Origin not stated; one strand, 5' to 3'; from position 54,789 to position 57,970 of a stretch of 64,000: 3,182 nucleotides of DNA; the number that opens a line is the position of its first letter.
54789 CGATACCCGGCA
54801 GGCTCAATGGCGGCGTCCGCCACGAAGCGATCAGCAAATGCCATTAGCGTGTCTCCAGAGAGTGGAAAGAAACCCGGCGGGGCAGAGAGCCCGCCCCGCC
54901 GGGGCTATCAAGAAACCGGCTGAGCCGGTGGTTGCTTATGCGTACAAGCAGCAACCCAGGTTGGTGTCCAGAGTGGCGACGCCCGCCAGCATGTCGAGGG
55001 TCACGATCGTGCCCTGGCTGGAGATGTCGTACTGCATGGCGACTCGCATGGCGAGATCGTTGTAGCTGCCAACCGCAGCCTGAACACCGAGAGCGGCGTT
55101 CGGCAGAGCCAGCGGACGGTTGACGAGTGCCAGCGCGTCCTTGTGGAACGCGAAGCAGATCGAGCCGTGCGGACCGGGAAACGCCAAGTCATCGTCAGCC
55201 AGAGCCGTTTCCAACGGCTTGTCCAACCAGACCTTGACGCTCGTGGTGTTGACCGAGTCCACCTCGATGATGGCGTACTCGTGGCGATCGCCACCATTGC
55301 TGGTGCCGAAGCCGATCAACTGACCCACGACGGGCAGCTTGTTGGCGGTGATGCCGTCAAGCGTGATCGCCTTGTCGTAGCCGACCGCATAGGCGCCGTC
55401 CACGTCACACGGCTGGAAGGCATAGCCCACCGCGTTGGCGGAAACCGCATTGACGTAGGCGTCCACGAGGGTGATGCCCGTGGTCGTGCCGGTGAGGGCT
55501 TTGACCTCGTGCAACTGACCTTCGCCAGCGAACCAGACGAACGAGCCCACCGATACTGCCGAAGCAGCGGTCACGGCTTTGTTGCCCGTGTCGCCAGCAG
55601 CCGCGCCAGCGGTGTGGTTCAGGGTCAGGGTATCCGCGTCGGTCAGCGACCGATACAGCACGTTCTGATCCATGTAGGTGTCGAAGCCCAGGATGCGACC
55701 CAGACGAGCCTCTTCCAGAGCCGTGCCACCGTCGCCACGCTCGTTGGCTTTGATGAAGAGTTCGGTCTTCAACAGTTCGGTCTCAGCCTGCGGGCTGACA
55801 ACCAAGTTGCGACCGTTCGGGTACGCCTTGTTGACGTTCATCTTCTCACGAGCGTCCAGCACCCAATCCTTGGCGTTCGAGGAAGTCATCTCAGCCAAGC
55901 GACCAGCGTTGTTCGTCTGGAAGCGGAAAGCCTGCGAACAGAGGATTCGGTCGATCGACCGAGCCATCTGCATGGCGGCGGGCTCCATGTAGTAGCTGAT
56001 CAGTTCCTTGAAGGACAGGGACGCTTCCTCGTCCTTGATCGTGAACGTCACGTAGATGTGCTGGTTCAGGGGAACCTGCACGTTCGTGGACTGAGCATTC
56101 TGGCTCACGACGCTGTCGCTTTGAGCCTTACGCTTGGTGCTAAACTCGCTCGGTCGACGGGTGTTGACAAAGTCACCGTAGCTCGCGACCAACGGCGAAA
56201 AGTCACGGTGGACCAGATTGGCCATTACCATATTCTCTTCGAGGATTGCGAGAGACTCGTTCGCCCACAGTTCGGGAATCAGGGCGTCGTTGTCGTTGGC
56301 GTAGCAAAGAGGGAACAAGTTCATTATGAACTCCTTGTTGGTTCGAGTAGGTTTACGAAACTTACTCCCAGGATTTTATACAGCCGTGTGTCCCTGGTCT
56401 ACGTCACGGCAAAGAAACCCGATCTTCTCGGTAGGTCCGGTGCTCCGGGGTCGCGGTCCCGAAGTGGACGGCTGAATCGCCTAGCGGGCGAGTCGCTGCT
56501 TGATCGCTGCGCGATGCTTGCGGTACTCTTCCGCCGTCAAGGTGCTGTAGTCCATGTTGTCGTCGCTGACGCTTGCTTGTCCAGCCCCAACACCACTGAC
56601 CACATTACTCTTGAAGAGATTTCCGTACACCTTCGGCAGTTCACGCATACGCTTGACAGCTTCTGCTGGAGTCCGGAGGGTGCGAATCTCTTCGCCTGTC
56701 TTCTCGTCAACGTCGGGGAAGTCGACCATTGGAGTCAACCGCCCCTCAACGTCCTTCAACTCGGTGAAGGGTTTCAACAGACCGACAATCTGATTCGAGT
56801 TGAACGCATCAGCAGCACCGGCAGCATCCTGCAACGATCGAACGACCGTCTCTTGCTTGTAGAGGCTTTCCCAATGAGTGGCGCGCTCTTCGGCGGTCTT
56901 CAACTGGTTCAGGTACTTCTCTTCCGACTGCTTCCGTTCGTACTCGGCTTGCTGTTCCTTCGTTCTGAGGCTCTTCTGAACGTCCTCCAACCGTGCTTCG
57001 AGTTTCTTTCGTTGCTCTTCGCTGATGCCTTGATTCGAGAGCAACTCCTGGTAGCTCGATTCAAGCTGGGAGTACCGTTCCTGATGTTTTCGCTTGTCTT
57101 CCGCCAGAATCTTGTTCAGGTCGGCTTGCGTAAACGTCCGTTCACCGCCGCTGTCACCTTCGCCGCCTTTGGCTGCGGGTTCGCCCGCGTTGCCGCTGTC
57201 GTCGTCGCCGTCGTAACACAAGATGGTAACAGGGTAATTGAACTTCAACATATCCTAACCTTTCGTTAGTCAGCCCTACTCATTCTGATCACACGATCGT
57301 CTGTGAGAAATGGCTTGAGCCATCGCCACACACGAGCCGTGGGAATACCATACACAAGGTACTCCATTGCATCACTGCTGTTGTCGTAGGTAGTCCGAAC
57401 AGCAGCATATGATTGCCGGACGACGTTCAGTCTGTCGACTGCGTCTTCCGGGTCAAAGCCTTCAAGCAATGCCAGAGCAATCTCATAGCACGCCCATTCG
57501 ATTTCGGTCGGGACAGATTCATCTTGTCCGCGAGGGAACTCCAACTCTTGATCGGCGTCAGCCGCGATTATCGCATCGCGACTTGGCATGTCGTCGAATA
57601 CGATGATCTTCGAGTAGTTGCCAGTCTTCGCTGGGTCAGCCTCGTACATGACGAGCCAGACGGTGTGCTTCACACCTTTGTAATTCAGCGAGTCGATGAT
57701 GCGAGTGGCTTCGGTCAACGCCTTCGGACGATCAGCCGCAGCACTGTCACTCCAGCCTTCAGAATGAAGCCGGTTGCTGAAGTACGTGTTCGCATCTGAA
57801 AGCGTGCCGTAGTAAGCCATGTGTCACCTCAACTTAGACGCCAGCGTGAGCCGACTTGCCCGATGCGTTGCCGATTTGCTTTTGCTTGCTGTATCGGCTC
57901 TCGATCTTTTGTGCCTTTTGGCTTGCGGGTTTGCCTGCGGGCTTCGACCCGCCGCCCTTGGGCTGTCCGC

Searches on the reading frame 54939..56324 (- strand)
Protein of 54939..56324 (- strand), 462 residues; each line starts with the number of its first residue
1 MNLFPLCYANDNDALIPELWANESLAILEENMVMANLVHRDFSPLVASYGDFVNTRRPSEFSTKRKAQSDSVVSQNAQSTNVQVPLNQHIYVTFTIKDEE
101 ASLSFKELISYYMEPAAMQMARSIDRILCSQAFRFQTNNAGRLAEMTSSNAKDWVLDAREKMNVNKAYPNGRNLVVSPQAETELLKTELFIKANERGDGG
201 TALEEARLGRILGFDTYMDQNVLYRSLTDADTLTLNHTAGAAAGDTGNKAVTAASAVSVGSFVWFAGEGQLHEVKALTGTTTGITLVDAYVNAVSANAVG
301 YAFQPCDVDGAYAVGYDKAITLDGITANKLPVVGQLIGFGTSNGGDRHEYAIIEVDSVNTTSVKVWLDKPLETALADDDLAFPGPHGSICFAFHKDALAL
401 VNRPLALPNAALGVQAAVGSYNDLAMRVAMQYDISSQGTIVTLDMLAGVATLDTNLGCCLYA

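Call 53: search_protein_families(library=pfam, proteins=[window:54939-56324:-], max_evalue=0.001)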
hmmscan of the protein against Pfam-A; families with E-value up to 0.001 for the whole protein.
window:54939-56324:- (462 aa): 2 families
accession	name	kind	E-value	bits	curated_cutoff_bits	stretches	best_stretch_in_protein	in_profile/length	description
PF11651.14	P22_CoatProtein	-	1.5e-34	120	24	2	16-236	8-230/423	P22 coat protein - gene protein 5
PF19821.5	Phage_capsid_2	-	0.00055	19.7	25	0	63-166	50-156/293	Phage capsid protein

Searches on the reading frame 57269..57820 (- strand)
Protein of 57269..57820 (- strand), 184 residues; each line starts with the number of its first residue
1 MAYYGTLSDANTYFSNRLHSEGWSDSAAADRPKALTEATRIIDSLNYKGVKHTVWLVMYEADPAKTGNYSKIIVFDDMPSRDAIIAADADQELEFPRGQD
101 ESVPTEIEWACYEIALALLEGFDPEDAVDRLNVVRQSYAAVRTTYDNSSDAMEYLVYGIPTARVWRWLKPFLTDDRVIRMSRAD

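Call 53: search_protein_families(library=pfam, proteins=[window:57269-57820:-], max_evalue=0.001)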
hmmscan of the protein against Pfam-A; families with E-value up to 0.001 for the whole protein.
window:57269-57820:- (184 aa): 2 families
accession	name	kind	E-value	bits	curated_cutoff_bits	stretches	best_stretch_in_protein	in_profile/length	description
PF20557.3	DnaT_2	-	7.9e-09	36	27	1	88-172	65-154/168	Putative DnaT-like ssDNA binding protein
PF13384.12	HTH_23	-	0.00051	20.2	24.6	0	113-146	9-42/50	Homeodomain-like domain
